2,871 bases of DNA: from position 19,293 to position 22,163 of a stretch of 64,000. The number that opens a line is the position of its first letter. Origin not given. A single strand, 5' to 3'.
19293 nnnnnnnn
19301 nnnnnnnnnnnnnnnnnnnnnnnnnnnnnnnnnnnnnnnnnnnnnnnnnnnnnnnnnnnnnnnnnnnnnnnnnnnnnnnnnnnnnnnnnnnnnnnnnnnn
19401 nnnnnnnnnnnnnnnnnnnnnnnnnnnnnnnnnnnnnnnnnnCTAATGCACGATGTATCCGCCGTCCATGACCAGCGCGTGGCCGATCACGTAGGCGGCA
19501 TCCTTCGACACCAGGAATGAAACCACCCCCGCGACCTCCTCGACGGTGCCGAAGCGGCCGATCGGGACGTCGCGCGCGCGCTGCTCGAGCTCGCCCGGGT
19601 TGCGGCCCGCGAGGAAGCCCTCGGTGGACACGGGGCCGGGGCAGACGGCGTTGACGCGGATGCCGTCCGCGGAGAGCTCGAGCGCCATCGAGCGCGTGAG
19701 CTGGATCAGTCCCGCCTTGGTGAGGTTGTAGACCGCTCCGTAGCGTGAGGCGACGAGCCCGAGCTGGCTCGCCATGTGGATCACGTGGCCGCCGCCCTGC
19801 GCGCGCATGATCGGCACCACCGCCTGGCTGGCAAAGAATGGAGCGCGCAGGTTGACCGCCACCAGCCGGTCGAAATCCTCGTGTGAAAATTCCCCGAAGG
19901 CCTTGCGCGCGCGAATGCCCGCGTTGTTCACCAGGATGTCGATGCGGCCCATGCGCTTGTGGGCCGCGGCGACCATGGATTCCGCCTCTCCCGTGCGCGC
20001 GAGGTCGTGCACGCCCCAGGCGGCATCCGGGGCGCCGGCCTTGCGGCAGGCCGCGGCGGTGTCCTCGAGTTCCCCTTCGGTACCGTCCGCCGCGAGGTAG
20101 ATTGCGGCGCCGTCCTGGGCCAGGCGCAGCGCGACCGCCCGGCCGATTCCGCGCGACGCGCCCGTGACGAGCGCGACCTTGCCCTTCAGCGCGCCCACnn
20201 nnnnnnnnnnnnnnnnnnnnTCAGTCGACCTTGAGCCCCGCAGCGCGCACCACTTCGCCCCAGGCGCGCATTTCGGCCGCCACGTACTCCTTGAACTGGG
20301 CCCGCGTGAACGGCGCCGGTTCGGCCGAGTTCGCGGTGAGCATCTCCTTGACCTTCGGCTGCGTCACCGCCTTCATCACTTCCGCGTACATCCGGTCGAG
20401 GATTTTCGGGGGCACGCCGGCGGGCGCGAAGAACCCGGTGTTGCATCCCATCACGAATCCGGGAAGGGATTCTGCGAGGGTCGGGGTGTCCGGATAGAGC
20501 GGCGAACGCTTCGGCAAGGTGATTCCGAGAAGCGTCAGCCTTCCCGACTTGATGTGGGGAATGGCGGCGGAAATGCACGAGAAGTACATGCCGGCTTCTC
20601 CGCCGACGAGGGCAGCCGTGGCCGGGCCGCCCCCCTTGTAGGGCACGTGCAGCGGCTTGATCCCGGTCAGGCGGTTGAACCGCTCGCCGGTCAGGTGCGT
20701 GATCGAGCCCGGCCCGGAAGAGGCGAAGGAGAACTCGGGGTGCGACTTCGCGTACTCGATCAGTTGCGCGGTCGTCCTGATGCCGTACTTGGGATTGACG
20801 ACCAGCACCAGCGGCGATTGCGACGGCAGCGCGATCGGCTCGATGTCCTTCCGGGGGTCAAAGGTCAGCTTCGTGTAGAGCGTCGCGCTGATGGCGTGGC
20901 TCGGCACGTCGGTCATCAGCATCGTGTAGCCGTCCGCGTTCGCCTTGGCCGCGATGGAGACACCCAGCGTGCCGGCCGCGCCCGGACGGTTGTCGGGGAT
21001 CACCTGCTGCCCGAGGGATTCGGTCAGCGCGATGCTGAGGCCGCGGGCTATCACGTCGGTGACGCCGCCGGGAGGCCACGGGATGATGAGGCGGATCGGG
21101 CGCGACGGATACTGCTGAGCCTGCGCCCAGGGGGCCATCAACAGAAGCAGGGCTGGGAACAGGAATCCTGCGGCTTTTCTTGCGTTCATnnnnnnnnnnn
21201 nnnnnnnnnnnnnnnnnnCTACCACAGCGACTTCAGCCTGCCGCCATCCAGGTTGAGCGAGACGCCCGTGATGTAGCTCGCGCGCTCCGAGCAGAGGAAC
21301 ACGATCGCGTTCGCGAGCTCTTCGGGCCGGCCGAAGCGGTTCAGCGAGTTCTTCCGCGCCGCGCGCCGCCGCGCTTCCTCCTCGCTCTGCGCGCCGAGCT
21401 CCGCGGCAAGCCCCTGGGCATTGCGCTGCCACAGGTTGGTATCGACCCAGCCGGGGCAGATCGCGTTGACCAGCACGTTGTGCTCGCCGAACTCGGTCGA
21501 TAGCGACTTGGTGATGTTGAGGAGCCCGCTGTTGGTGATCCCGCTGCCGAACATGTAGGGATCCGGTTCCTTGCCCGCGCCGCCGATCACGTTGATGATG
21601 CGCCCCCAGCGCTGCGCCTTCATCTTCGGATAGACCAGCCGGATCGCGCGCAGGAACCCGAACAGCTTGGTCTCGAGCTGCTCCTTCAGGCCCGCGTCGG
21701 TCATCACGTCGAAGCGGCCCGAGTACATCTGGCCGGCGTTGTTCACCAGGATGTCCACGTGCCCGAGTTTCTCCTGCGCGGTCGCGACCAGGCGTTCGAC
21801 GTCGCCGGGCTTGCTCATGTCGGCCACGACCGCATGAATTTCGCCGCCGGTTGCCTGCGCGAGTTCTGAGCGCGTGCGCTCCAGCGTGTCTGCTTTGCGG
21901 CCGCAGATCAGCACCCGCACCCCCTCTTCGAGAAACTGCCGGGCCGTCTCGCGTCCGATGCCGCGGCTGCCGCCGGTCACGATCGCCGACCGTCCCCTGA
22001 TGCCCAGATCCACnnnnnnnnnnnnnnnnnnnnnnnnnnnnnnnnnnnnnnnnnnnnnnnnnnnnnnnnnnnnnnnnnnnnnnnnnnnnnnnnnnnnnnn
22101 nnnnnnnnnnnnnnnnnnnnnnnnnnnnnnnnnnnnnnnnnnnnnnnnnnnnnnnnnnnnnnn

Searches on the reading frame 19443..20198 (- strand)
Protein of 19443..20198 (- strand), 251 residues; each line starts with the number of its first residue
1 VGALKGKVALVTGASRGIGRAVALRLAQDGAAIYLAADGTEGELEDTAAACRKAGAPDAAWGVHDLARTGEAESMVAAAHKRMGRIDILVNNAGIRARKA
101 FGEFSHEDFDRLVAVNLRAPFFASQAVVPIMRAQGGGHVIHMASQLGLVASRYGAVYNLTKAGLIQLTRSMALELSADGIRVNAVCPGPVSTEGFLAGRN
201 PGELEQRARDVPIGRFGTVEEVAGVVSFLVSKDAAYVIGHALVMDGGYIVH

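Call 82: search_protein_families(library=pfam, proteins=[window:19443-20198:-], max_evalue=0.001)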
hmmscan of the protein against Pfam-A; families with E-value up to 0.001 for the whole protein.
window:19443-20198:- (251 aa): 4 families
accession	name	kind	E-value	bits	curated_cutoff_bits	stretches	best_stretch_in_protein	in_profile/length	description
PF13561.12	adh_short_C2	-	2.6e-58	197.8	27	1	13-248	1-235/236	Enoyl-(Acyl carrier protein) reductase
PF00106.31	adh_short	-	8.7e-54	182.4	26.6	1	7-193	1-185/195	short chain dehydrogenase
PF23441.1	SDR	-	6.1e-10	39.4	27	1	9-249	10-256/258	SDR-like rossmann domain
PF08659.16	KR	-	1.7e-06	28.5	22.6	1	9-159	3-151/180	KR domain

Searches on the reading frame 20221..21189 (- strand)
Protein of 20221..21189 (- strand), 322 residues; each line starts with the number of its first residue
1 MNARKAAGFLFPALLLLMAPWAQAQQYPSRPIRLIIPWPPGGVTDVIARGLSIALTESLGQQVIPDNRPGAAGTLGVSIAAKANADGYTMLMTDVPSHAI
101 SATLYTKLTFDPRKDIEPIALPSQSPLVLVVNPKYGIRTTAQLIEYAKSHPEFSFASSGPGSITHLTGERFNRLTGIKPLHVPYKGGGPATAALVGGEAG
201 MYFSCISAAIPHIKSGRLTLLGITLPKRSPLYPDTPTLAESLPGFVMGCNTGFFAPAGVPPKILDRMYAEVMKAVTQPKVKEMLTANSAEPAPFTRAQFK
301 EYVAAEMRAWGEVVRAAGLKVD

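Call 82: search_protein_families(library=pfam, proteins=[window:20221-21189:-], max_evalue=0.001)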
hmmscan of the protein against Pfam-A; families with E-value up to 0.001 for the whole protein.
window:20221-21189:- (322 aa): 1 family
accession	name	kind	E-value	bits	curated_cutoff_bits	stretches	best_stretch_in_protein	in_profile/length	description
PF03401.19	TctC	-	4.1e-58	197.5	27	1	47-319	1-274/274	Tripartite tricarboxylate transporter family receptor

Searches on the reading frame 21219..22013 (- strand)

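Call 82: search_protein_families(library=pfam, proteins=[window:21219-22013:-], max_evalue=0.001)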
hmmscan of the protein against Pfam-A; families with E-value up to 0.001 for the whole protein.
window:21219-22013:- (264 aa): 4 families
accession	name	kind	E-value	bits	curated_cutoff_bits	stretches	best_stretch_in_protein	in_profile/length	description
PF13561.12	adh_short_C2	-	7.2e-48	163.7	27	1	17-258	6-234/236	Enoyl-(Acyl carrier protein) reductase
PF00106.31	adh_short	-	1.7e-47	161.9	26.6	1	10-199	3-191/195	short chain dehydrogenase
PF08659.16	KR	-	7.2e-13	49.3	22.6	1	11-120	4-116/180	KR domain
PF23441.1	SDR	-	8.5e-06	25.8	27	1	10-258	10-254/258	SDR-like rossmann domain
